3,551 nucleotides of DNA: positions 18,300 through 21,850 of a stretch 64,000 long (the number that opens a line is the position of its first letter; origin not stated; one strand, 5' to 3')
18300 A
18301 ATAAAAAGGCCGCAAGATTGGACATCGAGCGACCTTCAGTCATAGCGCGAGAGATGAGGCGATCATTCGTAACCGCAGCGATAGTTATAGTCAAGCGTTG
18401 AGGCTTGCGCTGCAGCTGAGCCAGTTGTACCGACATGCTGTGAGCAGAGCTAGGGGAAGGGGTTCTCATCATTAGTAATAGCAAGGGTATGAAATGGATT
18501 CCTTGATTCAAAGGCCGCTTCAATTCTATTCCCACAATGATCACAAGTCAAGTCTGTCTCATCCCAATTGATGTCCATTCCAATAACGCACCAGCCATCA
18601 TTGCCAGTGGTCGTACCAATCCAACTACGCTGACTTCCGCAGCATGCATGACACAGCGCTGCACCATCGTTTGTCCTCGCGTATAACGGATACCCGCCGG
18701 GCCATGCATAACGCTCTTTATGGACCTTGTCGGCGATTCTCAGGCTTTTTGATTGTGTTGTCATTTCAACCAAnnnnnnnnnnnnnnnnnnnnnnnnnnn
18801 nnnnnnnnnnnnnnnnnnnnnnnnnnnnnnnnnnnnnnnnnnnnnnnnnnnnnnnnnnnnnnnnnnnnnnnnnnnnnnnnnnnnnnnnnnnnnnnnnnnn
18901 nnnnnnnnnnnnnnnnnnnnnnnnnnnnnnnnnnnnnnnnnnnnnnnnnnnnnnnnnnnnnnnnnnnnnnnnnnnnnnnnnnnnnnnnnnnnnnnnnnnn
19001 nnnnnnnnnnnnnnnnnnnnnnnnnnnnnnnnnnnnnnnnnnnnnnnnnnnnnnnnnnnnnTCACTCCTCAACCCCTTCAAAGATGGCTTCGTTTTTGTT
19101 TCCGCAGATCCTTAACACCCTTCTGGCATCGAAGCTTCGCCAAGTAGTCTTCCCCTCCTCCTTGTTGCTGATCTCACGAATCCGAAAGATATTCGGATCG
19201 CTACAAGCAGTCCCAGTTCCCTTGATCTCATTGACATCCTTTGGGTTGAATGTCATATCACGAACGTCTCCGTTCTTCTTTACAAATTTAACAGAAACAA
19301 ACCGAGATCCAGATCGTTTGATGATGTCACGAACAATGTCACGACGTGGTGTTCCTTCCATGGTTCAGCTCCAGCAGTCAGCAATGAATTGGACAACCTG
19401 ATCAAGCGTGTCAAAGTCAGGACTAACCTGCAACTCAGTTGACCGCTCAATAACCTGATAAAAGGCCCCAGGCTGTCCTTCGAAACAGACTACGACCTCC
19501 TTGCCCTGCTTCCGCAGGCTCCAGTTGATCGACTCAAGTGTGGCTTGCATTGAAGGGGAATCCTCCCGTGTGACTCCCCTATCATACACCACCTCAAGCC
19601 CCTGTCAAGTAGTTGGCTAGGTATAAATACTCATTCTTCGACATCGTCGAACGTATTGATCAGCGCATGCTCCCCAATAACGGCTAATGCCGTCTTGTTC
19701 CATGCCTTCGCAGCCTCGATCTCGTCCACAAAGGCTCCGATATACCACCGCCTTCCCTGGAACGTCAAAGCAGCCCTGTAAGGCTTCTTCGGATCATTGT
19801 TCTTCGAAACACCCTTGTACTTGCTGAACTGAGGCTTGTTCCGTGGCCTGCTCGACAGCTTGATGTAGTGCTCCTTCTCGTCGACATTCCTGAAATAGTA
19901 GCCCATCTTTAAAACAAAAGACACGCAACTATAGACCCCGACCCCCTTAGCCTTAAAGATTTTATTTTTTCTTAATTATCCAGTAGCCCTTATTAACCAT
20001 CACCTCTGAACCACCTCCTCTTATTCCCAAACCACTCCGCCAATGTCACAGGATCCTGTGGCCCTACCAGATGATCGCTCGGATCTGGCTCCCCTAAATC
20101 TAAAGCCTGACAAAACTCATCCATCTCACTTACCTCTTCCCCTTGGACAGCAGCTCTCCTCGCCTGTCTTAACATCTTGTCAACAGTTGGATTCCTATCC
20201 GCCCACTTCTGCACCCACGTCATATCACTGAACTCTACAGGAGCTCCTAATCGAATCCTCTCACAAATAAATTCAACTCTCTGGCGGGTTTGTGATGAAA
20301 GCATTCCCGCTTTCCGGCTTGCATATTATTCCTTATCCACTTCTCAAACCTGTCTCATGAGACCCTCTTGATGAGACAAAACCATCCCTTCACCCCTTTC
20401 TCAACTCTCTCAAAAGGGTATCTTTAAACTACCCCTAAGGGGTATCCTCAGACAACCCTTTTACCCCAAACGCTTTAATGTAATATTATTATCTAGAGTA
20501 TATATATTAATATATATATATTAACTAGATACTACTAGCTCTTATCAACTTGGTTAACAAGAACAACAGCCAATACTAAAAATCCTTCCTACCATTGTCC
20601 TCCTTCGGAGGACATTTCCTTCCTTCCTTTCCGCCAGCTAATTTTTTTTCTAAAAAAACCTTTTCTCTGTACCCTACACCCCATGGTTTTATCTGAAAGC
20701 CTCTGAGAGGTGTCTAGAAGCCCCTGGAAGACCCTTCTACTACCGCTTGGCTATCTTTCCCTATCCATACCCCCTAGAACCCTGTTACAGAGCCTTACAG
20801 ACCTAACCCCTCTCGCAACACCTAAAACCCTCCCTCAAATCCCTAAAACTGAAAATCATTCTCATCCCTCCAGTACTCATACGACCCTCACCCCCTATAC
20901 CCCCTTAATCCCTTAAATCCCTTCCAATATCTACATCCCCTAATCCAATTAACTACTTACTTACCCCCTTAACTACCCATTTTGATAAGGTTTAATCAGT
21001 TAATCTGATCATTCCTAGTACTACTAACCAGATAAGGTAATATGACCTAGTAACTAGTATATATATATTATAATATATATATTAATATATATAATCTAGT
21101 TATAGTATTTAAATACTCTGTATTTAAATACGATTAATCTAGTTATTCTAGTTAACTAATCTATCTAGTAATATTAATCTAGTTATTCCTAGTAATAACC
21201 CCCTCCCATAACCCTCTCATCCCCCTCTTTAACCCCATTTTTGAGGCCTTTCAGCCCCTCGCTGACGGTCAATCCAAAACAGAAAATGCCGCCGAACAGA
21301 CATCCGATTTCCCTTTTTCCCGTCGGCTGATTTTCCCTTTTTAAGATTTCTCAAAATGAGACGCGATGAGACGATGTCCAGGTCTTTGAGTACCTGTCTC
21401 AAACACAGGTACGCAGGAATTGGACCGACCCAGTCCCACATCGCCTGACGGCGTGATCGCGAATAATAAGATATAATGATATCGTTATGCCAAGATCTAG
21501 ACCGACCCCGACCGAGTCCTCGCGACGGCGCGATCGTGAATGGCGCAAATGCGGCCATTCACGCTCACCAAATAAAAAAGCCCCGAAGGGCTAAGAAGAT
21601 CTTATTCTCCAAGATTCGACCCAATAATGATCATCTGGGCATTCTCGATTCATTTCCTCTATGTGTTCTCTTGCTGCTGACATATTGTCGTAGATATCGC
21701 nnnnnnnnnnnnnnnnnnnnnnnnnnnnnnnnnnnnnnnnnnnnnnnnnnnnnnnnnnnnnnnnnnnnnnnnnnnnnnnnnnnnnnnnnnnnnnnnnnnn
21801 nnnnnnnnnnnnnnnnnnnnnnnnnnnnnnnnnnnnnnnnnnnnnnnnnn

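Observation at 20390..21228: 840-bp ORF-free region with an almost G-free + strand and a G-quadruplex-prone minus strand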

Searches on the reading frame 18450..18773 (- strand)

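Call 56: search_protein_families(library=pfam, proteins=[window:18450-18773:-], max_evalue=5)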
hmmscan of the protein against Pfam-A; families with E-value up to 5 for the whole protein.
window:18450-18773:- (107 aa): 2 families
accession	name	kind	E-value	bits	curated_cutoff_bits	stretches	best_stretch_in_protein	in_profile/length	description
PF22747.2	Zn_ribbon_DUF2089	-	0.027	15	27.6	1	73-89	11-27/32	DUF2089 zinc ribbon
PF24458.1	DUF7573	-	0.3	11.5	30.2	1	69-88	6-25/39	Domain of unknown function (DUF7573)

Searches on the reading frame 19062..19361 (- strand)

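Call 56: search_protein_families(library=pfam, proteins=[window:19062-19361:-], max_evalue=5)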
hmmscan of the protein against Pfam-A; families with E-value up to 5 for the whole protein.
window:19062-19361:- (99 aa): 2 families
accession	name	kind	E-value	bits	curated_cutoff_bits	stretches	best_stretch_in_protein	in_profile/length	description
PF11720.13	Inhibitor_I78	-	0.055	14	23.6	1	11-47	20-54/65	Peptidase inhibitor I78 family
PF18246.6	OST_IS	-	0.17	12.4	25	1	9-59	27-75/91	Oligosaccharyltransferase Insert domain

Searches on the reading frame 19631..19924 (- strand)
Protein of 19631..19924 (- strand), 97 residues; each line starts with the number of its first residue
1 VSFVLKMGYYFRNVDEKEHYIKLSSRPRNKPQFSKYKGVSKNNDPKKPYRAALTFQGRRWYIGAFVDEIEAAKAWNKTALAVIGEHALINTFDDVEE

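Call 22: search_protein_families(library=phrogs, proteins=[window:19631-19924:-], max_evalue=0.01)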
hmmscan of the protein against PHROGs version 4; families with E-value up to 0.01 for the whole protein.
window:19631-19924:- (97 aa): 4 families
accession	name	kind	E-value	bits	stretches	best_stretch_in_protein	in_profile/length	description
phrog_99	-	DNA, RNA and nucleotide metabolism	1.1e-10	42.7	1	33-94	212-271/383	HNH endonuclease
phrog_953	-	DNA, RNA and nucleotide metabolism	1.1e-06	29.3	1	36-87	315-366/420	HNH endonuclease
phrog_374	-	DNA, RNA and nucleotide metabolism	4.5e-05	23.4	1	26-87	352-411/617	HNH endonuclease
phrog_3593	-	DNA, RNA and nucleotide metabolism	0.0003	21.5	1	14-85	131-199/210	HNH endonuclease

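Call 23: search_protein_families(library=pfam, proteins=[window:19631-19924:-], max_evalue=0.01)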
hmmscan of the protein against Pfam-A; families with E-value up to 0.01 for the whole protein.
window:19631-19924:- (97 aa): 0 families

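Call 56: search_protein_families(library=pfam, proteins=[window:19631-19924:-], max_evalue=5)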
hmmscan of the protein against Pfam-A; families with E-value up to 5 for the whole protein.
window:19631-19924:- (97 aa): 0 families

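Call 58: search_solved_structures(query=window:19631-19924:-, max_evalue=1)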
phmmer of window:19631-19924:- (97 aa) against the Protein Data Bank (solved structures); distinct sequences matched with E-value up to 1: 3.
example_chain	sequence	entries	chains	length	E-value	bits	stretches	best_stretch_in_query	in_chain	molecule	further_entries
7wq5_A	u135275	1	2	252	0.00027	24.6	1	30-92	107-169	Ethylene-responsive transcription factor WRI1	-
5wx9_A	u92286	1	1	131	0.2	15.4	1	33-90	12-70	Ethylene-responsive transcription factor ERF096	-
7et4_A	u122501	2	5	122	0.44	14.3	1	28-91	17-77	AP2/ERF and B3 domain-containing transcription repressor TEM1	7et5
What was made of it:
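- An AP2-type domain, typical of HNH homing nucleases, is encoded next door (calls 22, 58).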

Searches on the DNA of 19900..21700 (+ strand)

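Call 6: search_dna_similar(query=window:19900-21700:+, collection=phages, mode=distant, max_rows=20)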
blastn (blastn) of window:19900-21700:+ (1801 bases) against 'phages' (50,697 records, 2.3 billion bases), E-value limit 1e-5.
Records with a match: 2; places in all: 2; records where one place covers at least 80% of the query: 0.
Best place of each record, by identity: 60-80% 2.
By first word of the organism name: Synechococcus 2.
By host as written in the record: Synechococcus sp. CB0204 2.
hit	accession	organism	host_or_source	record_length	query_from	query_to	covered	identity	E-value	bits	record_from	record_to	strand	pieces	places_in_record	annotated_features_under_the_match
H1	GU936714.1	Synechococcus phage S-CBS2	Synechococcus sp. CB0204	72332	103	327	12%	68.0%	2e-12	82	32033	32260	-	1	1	hypothetical protein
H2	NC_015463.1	Synechococcus phage S-CBS2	Synechococcus sp. CB0204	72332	103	327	12%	68.0%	2e-12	82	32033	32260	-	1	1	hypothetical protein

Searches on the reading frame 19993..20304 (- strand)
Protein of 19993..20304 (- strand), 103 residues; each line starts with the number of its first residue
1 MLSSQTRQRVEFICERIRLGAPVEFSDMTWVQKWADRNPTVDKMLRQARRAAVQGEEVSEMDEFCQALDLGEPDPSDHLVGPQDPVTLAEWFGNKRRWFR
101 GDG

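Call 10: find_related_loci(query=window:19993-20304:-, collection=viral_contigs, flank=10000)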
Query window:19993-20304:- (103 aa) in viral_contigs; peptide patterns used: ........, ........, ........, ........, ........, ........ (x = any residue, [..] = any of these).
53 stretches matched a pattern; 49 encode a relative of the query (tblastn E <= 1e-3); 49 distinct loci.
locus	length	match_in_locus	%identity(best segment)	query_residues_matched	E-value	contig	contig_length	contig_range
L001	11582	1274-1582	87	1-103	8e-61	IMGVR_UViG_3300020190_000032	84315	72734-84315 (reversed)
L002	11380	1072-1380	87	1-103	8e-61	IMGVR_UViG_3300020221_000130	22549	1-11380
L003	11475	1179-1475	85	1-99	7e-58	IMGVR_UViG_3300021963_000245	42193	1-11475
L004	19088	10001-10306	74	1-102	2e-49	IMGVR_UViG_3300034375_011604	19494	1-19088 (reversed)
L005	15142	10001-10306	74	1-102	2e-49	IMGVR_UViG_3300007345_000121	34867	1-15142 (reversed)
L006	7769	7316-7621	74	1-102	2e-49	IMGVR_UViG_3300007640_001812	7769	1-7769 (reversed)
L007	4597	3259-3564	74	1-102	2e-49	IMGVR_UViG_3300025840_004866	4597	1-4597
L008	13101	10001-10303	71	1-101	4e-49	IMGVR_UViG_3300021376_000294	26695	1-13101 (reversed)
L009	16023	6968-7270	72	1-101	6e-48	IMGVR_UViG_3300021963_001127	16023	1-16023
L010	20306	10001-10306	73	1-101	1e-46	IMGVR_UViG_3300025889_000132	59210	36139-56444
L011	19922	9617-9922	71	1-101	3e-46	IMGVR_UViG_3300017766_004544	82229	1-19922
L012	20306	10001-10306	71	1-101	3e-46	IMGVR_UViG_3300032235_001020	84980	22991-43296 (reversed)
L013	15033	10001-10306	69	1-101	2e-45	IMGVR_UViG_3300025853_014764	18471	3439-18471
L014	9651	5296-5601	69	1-101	2e-45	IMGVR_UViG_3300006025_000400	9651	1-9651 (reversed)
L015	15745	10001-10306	69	1-101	2e-45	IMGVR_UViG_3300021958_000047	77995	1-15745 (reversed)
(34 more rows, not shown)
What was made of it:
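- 19993..20304 (-): 103-aa gene (PHROG 507, function unknown). It is the first gene of the leftward operon and lies inside the left skew domain. Homologues are 85-87% identical in L001-L003 (call 10).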

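Call 22: search_protein_families(library=phrogs, proteins=[window:19993-20304:-], max_evalue=0.01)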
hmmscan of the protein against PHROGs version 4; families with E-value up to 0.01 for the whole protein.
window:19993-20304:- (103 aa): 3 families
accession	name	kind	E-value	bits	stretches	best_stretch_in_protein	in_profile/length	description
phrog_507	-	unknown function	7.5e-32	110.8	1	1-102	1-104/104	-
phrog_6677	-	unknown function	1.6e-11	45.4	1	28-95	1-68/77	-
phrog_19028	-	unknown function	0.0012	19.7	1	1-41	1-42/60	-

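Call 23: search_protein_families(library=pfam, proteins=[window:19993-20304:-], max_evalue=0.01)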
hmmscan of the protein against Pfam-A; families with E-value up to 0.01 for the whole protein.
window:19993-20304:- (103 aa): 0 families
